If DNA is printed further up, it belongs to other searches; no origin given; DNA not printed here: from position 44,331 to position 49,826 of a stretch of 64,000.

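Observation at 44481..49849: RHH gene followed by a 1731-aa Upf1-like helicase-DUF559 nuclease fusion, a candidate single-protein defence system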

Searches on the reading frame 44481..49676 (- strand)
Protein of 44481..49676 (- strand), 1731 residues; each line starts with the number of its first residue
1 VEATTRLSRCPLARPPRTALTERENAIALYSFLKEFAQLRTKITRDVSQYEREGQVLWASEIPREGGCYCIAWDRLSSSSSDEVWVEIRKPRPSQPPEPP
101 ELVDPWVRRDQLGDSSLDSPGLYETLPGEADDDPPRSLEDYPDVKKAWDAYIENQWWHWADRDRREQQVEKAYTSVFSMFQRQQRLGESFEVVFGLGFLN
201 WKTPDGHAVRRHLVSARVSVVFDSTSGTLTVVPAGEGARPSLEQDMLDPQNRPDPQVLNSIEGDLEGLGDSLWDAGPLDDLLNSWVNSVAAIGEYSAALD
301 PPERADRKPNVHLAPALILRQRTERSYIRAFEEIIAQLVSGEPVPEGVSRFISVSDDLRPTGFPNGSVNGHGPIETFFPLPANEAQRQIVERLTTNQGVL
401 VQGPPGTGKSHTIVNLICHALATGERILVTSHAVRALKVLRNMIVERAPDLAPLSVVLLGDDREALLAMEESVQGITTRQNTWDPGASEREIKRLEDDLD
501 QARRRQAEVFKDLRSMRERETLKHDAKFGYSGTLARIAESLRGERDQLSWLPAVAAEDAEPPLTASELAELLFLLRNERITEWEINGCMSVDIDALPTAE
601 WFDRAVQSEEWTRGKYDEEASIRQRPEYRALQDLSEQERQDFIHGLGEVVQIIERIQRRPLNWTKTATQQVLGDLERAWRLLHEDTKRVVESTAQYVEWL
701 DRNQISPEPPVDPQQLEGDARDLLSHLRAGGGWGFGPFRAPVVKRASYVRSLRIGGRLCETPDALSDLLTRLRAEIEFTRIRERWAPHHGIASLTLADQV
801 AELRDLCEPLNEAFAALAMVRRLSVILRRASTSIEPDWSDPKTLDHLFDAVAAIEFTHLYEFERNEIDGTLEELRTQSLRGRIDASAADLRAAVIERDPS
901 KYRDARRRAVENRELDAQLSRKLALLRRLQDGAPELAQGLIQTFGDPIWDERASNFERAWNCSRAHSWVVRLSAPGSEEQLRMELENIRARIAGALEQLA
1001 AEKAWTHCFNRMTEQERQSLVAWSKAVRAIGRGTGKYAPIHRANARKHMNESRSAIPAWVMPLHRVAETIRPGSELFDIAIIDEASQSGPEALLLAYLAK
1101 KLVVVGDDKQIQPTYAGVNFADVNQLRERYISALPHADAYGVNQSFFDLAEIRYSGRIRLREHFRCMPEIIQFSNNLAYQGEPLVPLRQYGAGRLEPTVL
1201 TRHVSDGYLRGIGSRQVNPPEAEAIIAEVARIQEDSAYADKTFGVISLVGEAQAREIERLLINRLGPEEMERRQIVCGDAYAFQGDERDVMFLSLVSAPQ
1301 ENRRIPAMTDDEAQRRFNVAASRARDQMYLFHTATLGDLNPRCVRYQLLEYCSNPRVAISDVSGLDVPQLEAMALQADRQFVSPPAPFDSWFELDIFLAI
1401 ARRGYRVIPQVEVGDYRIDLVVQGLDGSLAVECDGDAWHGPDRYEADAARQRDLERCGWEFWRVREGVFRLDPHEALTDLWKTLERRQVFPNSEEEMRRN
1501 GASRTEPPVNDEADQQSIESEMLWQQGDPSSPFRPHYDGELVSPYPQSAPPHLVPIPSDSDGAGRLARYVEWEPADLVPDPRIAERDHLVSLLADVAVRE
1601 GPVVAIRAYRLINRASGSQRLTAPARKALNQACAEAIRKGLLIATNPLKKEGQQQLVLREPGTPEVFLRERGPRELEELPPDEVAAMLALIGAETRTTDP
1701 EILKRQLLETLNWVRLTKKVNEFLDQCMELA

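Call 3: search_protein_families(library=pfam, proteins=[window:44481-49676:-], max_evalue=0.01)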
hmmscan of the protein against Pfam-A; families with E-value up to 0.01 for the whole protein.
window:44481-49676:- (1731 aa): 11 families
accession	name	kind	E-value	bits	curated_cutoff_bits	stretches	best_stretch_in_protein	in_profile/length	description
PF18741.7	MTES_1575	-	2.7e-27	95.1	38.2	1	1392-1484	1-96/96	REase_MTES_1575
PF13086.12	AAA_11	-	1e-18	68.5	27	2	383-523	3-160/257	AAA domain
PF13087.12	AAA_12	-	4e-13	49.8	27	1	1145-1330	4-190/195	AAA domain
PF13604.12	AAA_30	-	2.2e-10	41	27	1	383-444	3-66/191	AAA domain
PF13245.12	AAA_19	-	1.5e-08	35.3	25.1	1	386-448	1-65/134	AAA domain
PF00580.27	UvrD-helicase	-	2.5e-05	24.5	23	1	383-447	2-68/271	UvrD/REP helicase N-terminal domain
PF20720.3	nSTAND3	-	0.0001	22.5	27.2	1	383-439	4-60/155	Novel STAND NTPase 3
PF01443.25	Viral_helicase1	-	0.00042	20.6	21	0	400-427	2-29/228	Viral superfamily 1 RNA helicase core domain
PF04480.18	DUF559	-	0.0013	19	20.6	1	1404-1484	32-108/109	Protein of unknown function (DUF559)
PF13191.12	AAA_16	-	0.0041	18.1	32.6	1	390-479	16-104/167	AAA ATPase domain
PF02562.22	PhoH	-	0.0049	16.8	27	0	381-436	4-61/205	PhoH-like protein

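Call 4: search_protein_families(library=padloc, proteins=[window:44481-49676:-], max_evalue=0.01)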
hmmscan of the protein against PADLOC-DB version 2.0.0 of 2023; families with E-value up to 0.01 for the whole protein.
window:44481-49676:- (1731 aa): 11 families
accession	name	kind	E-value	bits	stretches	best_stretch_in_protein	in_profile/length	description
PDLC05009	PDC-S37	-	5.2e-64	214.7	2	1057-1728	918-1530/1550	-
PDLC03924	MkoC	-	1.5e-38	130.5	2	1073-1343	667-953/1136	-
PDLC02194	Hhe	-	8.2e-32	107.5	2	1049-1486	1353-1782/1911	-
PDLC03920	MkoA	-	1.5e-28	97.7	2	1074-1329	790-1071/1112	-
PDLC03921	MkoA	-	1.5e-18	63.9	2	1075-1328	1295-1561/1607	-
PDLC04140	mad8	-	4.6e-07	27.7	1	384-516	15-114/314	mads_8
PDLC01734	typeIV_RecD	-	0.00028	17.3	0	383-422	341-379/763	RecD_0_IVD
PDLC05035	PDC-S53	-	0.00041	16.5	0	384-442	497-554/900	-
PDLC03802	RTasHel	-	0.0012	15.8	1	383-450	7-75/675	DRT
PDLC00117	GajB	-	0.0015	15.1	0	1235-1334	474-576/604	UrvD helicase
PDLC05064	PDC-S68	-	0.0025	13.6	0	387-440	691-744/1273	-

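Call 5: search_protein_families(library=ncbifam, proteins=[window:44481-49676:-], max_evalue=0.01)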
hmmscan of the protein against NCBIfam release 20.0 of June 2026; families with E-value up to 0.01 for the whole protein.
window:44481-49676:- (1731 aa): 7 families
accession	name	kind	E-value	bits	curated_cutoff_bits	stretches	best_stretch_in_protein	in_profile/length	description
NF058533.1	antiphage_ProA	equivalog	1.5e-64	218.2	1500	2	1061-1713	1288-1901/1903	anti-phage protein ProA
NF042953.1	Hhe_antiphage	equivalog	3.5e-43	147.3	2000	2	1057-1515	1262-1712/1797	DUF4011 domain-containing anti-phage protein Hhe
NF040671.1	PLuB_AAA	exception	6.1e-23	80.2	999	3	1217-1341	1126-1239/1256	PLuB system helicase-like protein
TIGR00376.1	TIGR00376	hypoth_equivalog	8e-21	74.1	348.9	3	382-515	159-283/639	IGHMBP2 family helicase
TIGR01447.1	recD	equivalog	0.00041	19.1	310.15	1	373-420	139-187/597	exodeoxyribonuclease V subunit alpha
TIGR01448.2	helicase_RecD2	equivalog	0.0015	16.7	500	1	383-442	318-377/713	SF1B family DNA helicase RecD2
NF010335.0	PRK13764.1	equivalog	0.0028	16.3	340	1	385-440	251-306/613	ATPase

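Call 10: find_homologous_proteins(query=window:44481-49676:-, max_evalue=0.00001)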
Query window:44481-49676:- (1731 aa): 2545 proteins with E <= 0.00001 among 8000 candidates; the best 120 are listed.
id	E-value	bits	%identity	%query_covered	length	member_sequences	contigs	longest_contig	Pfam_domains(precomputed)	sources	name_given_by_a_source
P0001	0.0e+0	3592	92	99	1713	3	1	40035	PF13087.13,PF13086.13,PF13604.13,PF13245.13,PF18741.8,PF00580.28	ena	-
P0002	0.0e+0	3426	88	99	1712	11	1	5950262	PF13087.13,PF13086.13,PF13604.13,PF13245.13,PF18741.8,PF00580.28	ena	-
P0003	0.0e+0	3393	88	99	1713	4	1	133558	PF13087.13,PF13086.13,PF13604.13,PF13245.13,PF18741.8,PF00580.28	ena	-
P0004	0.0e+0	3373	87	99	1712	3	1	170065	PF13087.13,PF13086.13,PF13604.13,PF13245.13,PF18741.8,PF00580.28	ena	-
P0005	0.0e+0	3366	87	99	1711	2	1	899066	PF13087.13,PF13086.13,PF13604.13,PF13245.13,PF18741.8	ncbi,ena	-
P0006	0.0e+0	3353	87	99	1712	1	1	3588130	PF13087.13,PF13086.13,PF13604.13,PF13245.13,PF18741.8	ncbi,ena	-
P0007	0.0e+0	3082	80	99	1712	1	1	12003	PF13087.13,PF13086.13,PF13604.13,PF13245.13,PF18741.8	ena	-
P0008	0.0e+0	2999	90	86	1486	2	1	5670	PF13087.13,PF13086.13,PF13604.13,PF13245.13,PF18741.8,PF00580.28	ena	-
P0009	0.0e+0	2491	65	100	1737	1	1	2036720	PF13087.13,PF13086.13,PF13604.13,PF13245.13,PF18741.8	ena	-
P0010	0.0e+0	2476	65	99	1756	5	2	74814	PF13087.13,PF13086.13,PF13604.13,PF13245.13,PF18741.8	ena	-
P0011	0.0e+0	2475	66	99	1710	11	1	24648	PF13087.13,PF13086.13,PF13604.13,PF13245.13,PF18741.8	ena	-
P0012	0.0e+0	2468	67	87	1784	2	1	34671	PF11784.14,PF13087.13,PF13086.13,PF13604.13,PF13245.13,PF18741.8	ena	-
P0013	0.0e+0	2452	68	86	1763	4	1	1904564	PF13087.13,PF13086.13,PF13604.13,PF13245.13,PF18741.8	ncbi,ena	-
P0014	0.0e+0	2450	64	99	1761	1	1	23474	PF13087.13,PF13086.13,PF13604.13,PF13245.13,PF18741.8,PF00580.28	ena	-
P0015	0.0e+0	2445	65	99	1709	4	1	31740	PF13087.13,PF13086.13,PF13604.13,PF13245.13,PF18741.8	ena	-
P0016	0.0e+0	2410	63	99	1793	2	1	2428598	PF13087.13,PF13086.13,PF13604.13,PF13245.13,PF18741.8,PF00580.28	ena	-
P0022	0.0e+0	2377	62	99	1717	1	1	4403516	PF13087.13,PF13086.13,PF13604.13,PF13245.13,PF18741.8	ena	-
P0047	0.0e+0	1967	61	85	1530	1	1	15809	PF13087.13,PF13086.13,PF13604.13,PF13245.13,PF18741.8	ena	-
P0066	0.0e+0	1758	49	98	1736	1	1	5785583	PF13087.13,PF13086.13,PF13604.13,PF13245.13,PF18741.8,PF00580.28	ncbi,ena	-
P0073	0.0e+0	1712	48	99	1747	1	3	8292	PF11784.14,PF04480.19,PF13087.13,PF13086.13,PF13604.13,PF13245.13,PF18741.8,PF00580.28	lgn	-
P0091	0.0e+0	1585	45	99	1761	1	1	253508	PF13087.13,PF13086.13,PF13604.13,PF13245.13,PF18741.8,PF00580.28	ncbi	-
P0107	0.0e+0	1520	43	98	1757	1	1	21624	PF13087.13,PF13086.13,PF05127.22,PF13604.13,PF13245.13,PF18741.8,PF00580.28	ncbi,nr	ncbi:MAG: DUF559 domain-containing protein [Candidatus Aenigmarchaeota archaeon]|nr:DUF559 domain-co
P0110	0.0e+0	1513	45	98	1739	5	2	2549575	PF13087.13,PF13086.13,PF13604.13,PF13245.13,PF18741.8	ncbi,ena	-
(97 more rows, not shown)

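Call 12: find_related_loci(query=A1, collection=genome_contigs, flank=8000)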
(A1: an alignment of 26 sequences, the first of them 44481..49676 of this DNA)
Query A1 (1731 aa) in genome_contigs; peptide patterns used: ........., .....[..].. (x = any residue, [..] = any of these).
600 stretches matched a pattern (row limit reached: there are more); 431 encode a relative of the query (tblastn E <= 1e-3); the best 80 are kept; 80 distinct loci.
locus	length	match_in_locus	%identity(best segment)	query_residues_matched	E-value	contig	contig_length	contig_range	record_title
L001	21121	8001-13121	41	23-1724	0e+0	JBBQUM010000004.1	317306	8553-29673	MAG: Bryobacterales bacterium isolate Co_metawrap_1921 Cmw_1921_k141_16046134_length_317306_cov_15.9996, whole genome sh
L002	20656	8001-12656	38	22-1553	0e+0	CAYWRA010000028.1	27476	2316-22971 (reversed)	MAG TPA_asm: uncultured bacterium isolate binchicken_co261_19 genome assembly, contig: NODE_60_length_27476_cov_6.838372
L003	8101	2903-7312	38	27-1490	0e+0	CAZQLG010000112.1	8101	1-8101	MAG TPA_asm: uncultured Desulfococcus sp. isolate SRP191223_co2_72 genome assembly, contig: NODE_8632_length_8101_cov_24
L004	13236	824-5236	39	23-1491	0e+0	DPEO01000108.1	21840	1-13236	MAG TPA_asm: Desulfomicrobiaceae bacterium isolate UBA12183 contig_626, whole genome shotgun sequence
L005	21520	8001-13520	38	23-1724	0e+0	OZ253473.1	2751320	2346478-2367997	MAG: Nitrospirales bacterium isolate 056054a7-9ecf-4ec6-a908-bfcb47be926a genome assembly, chromosome: 1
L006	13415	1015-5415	37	25-1490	0e+0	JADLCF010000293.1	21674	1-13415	MAG: Bryobacterales bacterium isolate SJ214 c_000001232843, whole genome shotgun sequence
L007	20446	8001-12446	36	23-1497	0e+0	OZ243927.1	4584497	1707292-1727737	MAG: Trueperaceae bacterium isolate 5b6657fa-4255-4ed3-9929-6c8d954eddd0 genome assembly, chromosome: 1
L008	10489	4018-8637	39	2-1531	0e+0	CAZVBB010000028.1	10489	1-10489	MAG TPA_asm: uncultured bacterium isolate binchicken_co247_8 genome assembly, contig: NODE_450_length_10489_cov_52.17174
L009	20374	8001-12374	37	22-1485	0e+0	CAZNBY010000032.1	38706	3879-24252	MAG TPA_asm: uncultured Planctomycetota bacterium isolate SRP278314_co2_122 genome assembly, contig: NODE_1484_length_38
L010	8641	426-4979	34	17-1518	0e+0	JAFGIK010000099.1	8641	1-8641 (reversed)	MAG: Candidatus Dojkabacteria bacterium isolate Zod_Metabat.200 k87_13903155, whole genome shotgun sequence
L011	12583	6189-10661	47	23-1495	0e+0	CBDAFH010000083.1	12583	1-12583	MAG: uncultured ANME-2 cluster archaeon isolate MAG_107 genome assembly, contig: k141_362592, whole genome shotgun seque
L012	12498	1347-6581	34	25-1731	0e+0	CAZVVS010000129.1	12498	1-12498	MAG TPA_asm: uncultured Gordonia sp. isolate SRP173033_co1_73 genome assembly, contig: NODE_10946_length_12498_cov_9.837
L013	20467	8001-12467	37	15-1495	0e+0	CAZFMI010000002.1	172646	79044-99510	MAG TPA_asm: uncultured Geomonas sp. isolate binchicken_co220_123 genome assembly, contig: NODE_17_length_172646_cov_18.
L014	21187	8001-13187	34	24-1730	0e+0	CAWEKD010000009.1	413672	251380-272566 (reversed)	MAG: uncultured Actinomycetota bacterium isolate MFD08691.bin.1.35 genome assembly, contig: contig_46580, whole genome s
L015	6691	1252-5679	31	17-1493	0e+0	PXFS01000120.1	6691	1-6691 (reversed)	MAG: Flavobacteriaceae bacterium isolate T3Sed10_96 T3-Sed10-C31090, whole genome shotgun sequence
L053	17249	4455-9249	51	137-1731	0e+0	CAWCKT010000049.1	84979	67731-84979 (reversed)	MAG: uncultured Alphaproteobacteria bacterium isolate MFD01248.bin.1.15 genome assembly, contig: contig_6625, whole geno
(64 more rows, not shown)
